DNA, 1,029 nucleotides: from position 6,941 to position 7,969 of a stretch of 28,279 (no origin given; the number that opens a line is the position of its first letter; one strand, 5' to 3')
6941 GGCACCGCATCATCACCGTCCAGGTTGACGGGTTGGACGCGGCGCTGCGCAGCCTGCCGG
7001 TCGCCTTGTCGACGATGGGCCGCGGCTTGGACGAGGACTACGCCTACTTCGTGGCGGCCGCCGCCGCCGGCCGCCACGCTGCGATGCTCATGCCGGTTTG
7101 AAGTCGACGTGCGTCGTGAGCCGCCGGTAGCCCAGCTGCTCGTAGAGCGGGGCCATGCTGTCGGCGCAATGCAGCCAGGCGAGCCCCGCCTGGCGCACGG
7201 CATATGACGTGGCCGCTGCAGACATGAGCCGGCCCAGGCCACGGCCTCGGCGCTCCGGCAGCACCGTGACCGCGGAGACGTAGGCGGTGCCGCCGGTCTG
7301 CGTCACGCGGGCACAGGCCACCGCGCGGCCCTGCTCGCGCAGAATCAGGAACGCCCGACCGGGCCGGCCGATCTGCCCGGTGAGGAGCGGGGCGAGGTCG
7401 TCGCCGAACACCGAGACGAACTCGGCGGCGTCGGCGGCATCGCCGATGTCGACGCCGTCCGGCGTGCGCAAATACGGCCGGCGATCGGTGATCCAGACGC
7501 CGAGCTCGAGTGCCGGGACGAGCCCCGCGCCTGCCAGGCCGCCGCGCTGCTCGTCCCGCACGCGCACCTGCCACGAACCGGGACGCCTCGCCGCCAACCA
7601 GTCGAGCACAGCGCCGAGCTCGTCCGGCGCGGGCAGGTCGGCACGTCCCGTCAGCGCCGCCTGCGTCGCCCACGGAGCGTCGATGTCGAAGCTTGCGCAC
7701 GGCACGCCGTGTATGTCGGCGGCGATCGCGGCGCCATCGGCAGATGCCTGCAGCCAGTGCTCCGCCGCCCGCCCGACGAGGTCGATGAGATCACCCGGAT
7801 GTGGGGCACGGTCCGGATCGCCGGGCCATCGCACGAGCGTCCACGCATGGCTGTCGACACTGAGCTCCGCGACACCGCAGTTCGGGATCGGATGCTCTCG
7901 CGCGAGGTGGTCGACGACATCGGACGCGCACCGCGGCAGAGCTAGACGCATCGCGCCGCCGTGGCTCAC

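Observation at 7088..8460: Histidine-phosphatase-GNAT fusion under an exact PafBC DNA-damage promoter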

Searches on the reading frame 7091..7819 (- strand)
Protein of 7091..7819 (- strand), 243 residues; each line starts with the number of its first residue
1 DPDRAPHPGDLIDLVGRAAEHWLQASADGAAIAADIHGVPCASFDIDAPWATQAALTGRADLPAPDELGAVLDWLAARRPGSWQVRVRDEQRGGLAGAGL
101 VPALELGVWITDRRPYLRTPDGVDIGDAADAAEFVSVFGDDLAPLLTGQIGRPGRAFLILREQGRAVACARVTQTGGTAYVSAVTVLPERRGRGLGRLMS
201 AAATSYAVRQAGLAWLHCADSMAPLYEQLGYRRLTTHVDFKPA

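Call 58: search_solved_structures(query=window:7091-7819:-, max_evalue=10)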
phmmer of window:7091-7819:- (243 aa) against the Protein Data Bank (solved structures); distinct sequences matched with E-value up to 10: 22.
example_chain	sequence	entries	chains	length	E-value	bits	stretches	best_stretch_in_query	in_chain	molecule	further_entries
5c82_A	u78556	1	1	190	2.6e-05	27.4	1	117-234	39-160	Nourseothricin acetyltransferase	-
7ypu_A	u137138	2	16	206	0.0002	24.5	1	119-226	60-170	Acetyltransferase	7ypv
5jph_A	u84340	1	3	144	0.0013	21.8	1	158-232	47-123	Acetyltransferase SACOL1063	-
5jq4_A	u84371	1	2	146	0.0014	21.7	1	158-232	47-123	Acetyltransferase SACOL1063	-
2q0y_A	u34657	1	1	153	0.0021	21.1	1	179-235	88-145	GCN5-related N-acetyltransferase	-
8imn_5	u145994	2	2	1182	0.0024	21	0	123-157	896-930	CpcN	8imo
2ozh_A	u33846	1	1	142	0.0061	19.6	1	163-230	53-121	Hypothetical protein XCC2953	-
5ib0_A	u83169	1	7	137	0.027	17.5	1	139-209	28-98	Uncharacterized protein PA4534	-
3ec4_A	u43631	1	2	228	0.028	17.5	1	142-233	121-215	Putative Acetyltransferase from the GNAT family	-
4ubr_A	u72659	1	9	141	0.029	17.4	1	139-209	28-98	Putative acetyltransferase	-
1ghe_A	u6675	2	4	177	0.1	15.6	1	178-234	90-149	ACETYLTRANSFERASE | TABTOXIN RESISTANCE PROTEIN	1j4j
2dxq_A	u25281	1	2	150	0.26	14.3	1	145-203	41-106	Acetyltransferase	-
2bei_A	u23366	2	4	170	0.5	13.4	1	173-235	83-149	Diamine acetyltransferase 2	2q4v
2cnm_A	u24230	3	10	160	0.58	13.1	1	164-242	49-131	MODIFICATION OF 30S RIBOSOMAL SUBUNIT PROTEIN S18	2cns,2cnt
8b74_A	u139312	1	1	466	0.67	12.9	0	84-181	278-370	Oxidoreductase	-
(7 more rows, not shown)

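Call 81: find_homologous_proteins(query=window:7091-7804:-, max_evalue=1e-10)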
Query window:7091-7804:- (238 aa): 11 proteins with E <= 1e-10 among 8000 candidates.
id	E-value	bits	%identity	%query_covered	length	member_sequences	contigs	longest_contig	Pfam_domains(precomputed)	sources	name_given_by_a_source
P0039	5.0e-102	359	68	100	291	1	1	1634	PF13673.14,PF13508.14,PF00583.32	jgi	jgi:GNAT superfamily N-acetyltransferase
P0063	7.0e-90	319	63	100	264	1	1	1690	PF13673.14,PF13508.14,PF00583.32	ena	-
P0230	5.2e-82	293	88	65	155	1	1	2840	PF13673.14,PF13508.14,PF00583.32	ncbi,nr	ncbi:MAG TPA: GNAT family N-acetyltransferase, partial [Jatrophihabitantaceae bacterium]|nr:GNAT fam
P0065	2.7e-79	284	58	100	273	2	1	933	PF13673.14,PF13508.14,PF00583.32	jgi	jgi:GNAT superfamily N-acetyltransferase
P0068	1.6e-68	249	52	100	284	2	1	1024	PF13508.14,PF08445.17,PF00583.32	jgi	jgi:GNAT superfamily N-acetyltransferase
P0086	1.0e-62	230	51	98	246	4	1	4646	PF13673.14,PF13508.14,PF00583.32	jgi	jgi:GNAT superfamily N-acetyltransferase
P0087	2.7e-48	183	62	59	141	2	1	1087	PF13673.14,PF13508.14,PF00583.32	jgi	jgi:ribosomal protein S18 acetylase RimI-like enzyme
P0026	4.8e-47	179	56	70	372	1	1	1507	PF00300.28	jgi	-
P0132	1.6e-29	121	45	73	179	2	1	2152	PF13673.14,PF13508.14,PF00583.32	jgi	jgi:ribosomal protein S18 acetylase RimI-like enzyme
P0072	4.2e-23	100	49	53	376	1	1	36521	PF00300.28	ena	-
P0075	1.8e-16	79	45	50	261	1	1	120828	-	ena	-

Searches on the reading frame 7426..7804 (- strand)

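Call 69: search_protein_families(library=pfam, proteins=[window:7426-7804:-], max_evalue=10)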
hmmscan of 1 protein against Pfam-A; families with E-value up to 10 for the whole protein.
window:7426-7804:- (126 aa): 2 families
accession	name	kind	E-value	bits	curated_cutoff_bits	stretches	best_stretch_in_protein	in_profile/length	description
PF11154.13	DUF2934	-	0.089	12.9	22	1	11-21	22-32/37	Protein of unknown function (DUF2934)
PF20506.3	DUF6732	-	0.35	11.2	27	1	2-32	19-47/72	Family of unknown function (DUF6732)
